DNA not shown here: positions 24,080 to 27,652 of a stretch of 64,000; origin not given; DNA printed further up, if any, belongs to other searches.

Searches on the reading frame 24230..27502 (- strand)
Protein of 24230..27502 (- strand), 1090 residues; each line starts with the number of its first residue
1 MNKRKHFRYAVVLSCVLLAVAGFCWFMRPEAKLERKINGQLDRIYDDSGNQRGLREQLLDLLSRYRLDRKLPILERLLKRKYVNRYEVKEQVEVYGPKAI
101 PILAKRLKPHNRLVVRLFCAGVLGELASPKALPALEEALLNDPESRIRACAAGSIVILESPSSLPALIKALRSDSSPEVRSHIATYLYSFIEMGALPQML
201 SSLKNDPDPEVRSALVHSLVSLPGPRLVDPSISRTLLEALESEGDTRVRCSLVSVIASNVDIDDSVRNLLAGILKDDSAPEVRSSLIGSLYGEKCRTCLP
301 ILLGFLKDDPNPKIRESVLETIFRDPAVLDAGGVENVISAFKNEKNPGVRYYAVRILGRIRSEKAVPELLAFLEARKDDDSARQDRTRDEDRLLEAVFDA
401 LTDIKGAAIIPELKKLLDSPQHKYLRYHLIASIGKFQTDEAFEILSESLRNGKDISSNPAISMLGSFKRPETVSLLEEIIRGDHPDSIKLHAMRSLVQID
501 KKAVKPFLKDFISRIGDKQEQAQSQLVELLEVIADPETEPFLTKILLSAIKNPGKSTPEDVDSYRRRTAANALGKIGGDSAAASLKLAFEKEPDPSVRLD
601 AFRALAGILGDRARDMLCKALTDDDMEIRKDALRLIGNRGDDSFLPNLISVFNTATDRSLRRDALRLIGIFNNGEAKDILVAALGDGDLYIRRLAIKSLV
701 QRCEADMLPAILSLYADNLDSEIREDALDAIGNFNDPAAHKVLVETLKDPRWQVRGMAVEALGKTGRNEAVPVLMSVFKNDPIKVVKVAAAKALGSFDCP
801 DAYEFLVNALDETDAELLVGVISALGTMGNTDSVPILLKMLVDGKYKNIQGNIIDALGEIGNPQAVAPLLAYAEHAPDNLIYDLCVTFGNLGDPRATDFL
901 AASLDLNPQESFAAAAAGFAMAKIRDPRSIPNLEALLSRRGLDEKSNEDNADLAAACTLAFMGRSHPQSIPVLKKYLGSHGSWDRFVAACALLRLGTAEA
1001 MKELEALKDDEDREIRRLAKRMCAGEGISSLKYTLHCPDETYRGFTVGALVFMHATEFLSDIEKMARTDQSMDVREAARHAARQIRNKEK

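Call 76: search_protein_families(library=pfam, proteins=[window:24230-27502:-], max_evalue=0.00001)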
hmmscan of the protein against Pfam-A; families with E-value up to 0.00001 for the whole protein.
window:24230-27502:- (1090 aa): 6 families
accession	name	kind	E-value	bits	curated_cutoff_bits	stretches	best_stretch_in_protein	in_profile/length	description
PF13646.12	HEAT_2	-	1.2e-110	362.5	27.7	8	709-795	2-88/88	HEAT repeats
PF03130.22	HEAT_PBS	-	1.1e-43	143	20.9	0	349-374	1-26/27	PBS lyase HEAT-like repeat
PF02985.28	HEAT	-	4.7e-34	113.6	23.5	0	196-222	2-27/31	HEAT repeat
PF13513.12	HEAT_EZ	-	5.9e-14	52.6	27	0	125-153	23-50/55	HEAT-like repeat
PF00514.29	Arm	-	7.2e-12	45.3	20.6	0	616-638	16-38/41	Armadillo/beta-catenin-like repeat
PF11838.14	ERAP1_C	-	1.4e-11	44.9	38.2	0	656-774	125-256/318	ERAP1-like C-terminal domain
